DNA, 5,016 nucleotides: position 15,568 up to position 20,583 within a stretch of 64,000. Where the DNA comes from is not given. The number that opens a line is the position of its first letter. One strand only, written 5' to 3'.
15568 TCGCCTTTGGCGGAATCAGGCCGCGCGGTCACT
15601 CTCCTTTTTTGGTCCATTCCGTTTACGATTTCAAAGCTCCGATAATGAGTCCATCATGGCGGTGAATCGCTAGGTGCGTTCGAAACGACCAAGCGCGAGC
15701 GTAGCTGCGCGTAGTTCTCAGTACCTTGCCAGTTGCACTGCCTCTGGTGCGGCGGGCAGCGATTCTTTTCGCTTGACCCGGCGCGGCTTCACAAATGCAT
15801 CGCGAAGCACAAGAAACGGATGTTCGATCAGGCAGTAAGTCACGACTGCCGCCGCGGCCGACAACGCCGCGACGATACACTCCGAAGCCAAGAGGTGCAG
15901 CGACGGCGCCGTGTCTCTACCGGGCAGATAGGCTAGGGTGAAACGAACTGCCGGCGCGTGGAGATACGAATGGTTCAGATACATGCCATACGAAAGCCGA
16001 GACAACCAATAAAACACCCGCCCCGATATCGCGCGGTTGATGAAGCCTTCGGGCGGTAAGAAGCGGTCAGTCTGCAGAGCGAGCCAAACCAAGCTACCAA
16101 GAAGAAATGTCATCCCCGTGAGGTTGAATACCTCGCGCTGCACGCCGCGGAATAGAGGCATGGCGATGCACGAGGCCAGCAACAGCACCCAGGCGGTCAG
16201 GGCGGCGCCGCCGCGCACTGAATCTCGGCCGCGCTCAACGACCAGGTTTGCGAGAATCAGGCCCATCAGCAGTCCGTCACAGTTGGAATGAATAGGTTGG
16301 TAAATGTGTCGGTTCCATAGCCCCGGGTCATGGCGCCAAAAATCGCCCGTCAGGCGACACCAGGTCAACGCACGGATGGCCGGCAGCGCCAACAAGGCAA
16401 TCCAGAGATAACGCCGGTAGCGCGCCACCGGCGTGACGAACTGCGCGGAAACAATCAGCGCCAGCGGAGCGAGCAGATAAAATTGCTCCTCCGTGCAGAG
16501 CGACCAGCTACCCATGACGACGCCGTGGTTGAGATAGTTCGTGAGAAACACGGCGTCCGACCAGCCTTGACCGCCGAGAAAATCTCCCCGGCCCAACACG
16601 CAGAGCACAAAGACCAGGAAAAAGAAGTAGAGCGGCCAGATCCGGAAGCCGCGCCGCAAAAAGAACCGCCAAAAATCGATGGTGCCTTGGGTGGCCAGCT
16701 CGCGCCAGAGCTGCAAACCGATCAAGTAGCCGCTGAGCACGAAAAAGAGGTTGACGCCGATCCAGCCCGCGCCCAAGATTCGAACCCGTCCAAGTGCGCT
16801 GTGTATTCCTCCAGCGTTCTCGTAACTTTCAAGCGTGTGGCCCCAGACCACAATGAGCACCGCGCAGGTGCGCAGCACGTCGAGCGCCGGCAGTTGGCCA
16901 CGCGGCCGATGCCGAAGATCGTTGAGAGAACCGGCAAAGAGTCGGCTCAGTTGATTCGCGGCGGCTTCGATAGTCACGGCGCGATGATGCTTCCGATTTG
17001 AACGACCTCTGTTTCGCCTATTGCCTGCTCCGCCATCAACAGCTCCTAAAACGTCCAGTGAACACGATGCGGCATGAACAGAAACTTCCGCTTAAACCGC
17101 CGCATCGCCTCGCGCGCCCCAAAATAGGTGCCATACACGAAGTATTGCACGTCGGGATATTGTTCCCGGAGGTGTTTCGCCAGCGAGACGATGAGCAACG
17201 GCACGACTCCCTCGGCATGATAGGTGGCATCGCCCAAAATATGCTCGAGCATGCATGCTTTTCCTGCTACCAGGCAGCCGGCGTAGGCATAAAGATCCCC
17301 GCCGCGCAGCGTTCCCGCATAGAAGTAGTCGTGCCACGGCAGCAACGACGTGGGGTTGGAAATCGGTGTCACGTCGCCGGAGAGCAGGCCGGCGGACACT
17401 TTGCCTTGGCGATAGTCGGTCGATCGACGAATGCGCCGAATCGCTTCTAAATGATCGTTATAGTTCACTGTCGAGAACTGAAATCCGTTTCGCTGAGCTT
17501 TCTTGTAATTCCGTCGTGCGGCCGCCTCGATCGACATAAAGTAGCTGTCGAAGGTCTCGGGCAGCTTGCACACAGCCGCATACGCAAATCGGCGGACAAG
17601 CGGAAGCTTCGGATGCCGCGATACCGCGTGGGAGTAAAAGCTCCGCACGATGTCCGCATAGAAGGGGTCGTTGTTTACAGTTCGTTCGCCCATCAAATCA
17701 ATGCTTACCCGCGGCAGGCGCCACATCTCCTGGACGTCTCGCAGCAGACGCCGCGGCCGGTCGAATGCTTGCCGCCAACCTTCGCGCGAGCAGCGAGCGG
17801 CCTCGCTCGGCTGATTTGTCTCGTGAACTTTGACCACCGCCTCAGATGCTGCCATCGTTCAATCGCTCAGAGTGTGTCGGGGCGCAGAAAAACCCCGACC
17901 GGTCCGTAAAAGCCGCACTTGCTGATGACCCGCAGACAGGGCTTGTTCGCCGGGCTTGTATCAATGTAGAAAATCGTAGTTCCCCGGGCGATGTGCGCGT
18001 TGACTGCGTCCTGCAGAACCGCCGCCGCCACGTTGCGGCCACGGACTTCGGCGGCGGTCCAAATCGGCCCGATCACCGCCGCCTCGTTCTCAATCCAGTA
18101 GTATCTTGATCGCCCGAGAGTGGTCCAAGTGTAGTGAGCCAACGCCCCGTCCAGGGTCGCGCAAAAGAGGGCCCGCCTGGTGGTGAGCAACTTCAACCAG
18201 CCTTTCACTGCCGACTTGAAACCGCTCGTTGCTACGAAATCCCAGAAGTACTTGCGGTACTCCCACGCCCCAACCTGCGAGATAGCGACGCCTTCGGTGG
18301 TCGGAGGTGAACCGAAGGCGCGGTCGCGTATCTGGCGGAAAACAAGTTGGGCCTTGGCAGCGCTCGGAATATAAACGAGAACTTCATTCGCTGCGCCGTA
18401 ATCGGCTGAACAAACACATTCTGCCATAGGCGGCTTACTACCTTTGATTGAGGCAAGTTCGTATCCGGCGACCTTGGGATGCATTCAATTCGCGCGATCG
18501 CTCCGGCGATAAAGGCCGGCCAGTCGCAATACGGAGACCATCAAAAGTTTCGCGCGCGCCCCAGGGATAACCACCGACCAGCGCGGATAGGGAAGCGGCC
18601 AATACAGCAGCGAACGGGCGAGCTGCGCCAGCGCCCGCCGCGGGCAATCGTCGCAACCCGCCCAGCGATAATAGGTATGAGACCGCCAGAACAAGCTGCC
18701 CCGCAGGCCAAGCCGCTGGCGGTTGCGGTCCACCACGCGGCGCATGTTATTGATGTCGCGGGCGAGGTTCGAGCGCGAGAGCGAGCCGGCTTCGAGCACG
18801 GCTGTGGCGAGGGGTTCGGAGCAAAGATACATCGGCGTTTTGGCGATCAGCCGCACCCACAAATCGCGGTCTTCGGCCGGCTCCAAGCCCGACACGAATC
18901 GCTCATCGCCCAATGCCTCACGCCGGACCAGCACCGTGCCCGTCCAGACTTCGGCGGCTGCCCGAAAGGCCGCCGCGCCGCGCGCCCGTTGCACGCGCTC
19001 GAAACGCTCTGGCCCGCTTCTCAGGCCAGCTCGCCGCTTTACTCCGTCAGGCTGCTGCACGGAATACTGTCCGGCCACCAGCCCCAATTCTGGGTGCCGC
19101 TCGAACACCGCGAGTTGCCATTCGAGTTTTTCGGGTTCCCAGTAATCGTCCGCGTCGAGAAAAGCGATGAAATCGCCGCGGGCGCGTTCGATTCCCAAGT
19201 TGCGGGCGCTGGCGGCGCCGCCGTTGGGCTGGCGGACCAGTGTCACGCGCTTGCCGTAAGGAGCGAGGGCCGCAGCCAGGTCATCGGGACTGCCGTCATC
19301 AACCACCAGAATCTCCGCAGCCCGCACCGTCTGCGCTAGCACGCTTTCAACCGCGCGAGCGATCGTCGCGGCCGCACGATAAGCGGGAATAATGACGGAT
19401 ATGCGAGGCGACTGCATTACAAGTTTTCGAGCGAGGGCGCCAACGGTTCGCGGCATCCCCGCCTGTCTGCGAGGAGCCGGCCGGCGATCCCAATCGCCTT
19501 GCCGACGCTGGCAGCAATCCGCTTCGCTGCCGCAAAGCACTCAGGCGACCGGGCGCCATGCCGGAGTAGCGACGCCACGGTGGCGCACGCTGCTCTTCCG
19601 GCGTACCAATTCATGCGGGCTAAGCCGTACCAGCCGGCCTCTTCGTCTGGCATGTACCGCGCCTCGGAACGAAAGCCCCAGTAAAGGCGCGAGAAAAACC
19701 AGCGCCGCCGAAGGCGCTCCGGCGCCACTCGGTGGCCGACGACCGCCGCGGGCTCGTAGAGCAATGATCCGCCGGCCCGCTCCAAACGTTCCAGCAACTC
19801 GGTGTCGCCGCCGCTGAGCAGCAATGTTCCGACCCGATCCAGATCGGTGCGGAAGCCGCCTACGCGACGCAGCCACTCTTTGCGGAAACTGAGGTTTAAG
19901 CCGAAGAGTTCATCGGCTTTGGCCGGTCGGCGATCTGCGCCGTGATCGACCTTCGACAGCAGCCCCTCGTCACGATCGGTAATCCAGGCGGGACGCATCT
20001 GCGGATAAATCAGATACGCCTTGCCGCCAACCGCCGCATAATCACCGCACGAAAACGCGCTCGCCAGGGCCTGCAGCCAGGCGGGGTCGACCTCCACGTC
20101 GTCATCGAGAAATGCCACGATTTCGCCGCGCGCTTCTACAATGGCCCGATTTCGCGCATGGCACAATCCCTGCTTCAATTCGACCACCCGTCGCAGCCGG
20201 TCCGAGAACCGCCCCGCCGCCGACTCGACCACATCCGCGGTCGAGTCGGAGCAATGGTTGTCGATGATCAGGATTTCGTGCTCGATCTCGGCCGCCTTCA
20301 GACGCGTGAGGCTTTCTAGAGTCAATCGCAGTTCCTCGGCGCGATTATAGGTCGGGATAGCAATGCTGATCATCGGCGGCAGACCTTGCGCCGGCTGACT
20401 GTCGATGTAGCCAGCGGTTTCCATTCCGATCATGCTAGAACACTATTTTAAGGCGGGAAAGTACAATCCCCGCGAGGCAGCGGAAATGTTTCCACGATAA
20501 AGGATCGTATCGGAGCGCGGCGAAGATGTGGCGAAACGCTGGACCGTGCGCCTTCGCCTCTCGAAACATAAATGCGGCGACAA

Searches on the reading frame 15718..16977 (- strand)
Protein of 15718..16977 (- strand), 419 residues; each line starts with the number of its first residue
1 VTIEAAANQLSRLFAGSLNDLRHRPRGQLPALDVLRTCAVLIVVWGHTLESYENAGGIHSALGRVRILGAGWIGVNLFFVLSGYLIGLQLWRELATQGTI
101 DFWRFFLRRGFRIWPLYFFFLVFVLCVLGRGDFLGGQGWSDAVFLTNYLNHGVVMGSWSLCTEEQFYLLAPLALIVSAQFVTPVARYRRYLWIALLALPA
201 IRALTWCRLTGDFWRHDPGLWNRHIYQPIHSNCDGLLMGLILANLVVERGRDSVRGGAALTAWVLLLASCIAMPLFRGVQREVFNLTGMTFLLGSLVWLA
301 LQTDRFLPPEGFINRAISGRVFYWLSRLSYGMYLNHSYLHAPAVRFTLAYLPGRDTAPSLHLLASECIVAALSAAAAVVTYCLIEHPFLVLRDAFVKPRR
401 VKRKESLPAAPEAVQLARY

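Call 57: search_protein_families(library=pfam, proteins=[window:15718-16977:-], max_evalue=0.00001)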
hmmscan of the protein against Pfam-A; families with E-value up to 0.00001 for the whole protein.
window:15718-16977:- (419 aa): 1 family
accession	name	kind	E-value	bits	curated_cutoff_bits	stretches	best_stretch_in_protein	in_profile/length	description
PF01757.29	Acyl_transf_3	-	4.4e-20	72.4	31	1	30-339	2-289/326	Acyltransferase domain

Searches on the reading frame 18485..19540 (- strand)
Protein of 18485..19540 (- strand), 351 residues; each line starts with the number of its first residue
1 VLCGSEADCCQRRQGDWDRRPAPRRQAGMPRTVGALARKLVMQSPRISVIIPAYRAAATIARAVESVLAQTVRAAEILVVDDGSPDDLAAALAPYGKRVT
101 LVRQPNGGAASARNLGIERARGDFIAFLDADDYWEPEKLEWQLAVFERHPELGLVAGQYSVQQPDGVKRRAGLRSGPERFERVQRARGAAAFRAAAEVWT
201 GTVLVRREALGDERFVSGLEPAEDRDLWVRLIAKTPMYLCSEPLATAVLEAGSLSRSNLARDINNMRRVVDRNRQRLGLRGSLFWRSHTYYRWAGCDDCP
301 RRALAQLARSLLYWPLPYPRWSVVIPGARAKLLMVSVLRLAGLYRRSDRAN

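Call 57: search_protein_families(library=pfam, proteins=[window:18485-19540:-], max_evalue=0.00001)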
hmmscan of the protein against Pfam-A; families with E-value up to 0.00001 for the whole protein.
window:18485-19540:- (351 aa): 3 families
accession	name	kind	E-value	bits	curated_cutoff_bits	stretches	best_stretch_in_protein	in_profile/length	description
PF00535.33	Glycos_transf_2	-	6.5e-36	124.2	23.3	1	48-210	1-164/168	Glycosyl transferase family 2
PF13641.12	Glyco_tranf_2_3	-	4.1e-20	73.2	27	1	45-268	1-226/230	Glycosyltransferase like family 2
PF10111.15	Glyco_tranf_2_2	-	7.4e-13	49.1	27.3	1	48-145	1-105/276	Glycosyltransferase like family 2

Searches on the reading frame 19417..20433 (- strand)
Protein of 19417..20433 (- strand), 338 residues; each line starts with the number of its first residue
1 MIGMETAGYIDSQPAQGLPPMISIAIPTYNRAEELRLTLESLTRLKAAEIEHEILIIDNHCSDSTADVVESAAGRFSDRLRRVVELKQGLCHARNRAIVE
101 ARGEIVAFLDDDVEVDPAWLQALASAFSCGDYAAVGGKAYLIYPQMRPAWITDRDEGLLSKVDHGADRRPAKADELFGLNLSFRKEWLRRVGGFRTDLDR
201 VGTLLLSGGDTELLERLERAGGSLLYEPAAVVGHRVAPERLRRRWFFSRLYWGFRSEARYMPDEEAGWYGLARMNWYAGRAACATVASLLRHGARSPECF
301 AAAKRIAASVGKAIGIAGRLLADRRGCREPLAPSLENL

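Call 57: search_protein_families(library=pfam, proteins=[window:19417-20433:-], max_evalue=0.00001)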
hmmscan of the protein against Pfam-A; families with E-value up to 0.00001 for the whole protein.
window:19417-20433:- (338 aa): 2 families
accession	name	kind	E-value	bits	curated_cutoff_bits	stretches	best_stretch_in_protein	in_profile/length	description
PF00535.33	Glycos_transf_2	-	3.2e-24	86.2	23.3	1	23-189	1-165/168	Glycosyl transferase family 2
PF13641.12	Glyco_tranf_2_3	-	3e-13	50.7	27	1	19-235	1-212/230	Glycosyltransferase like family 2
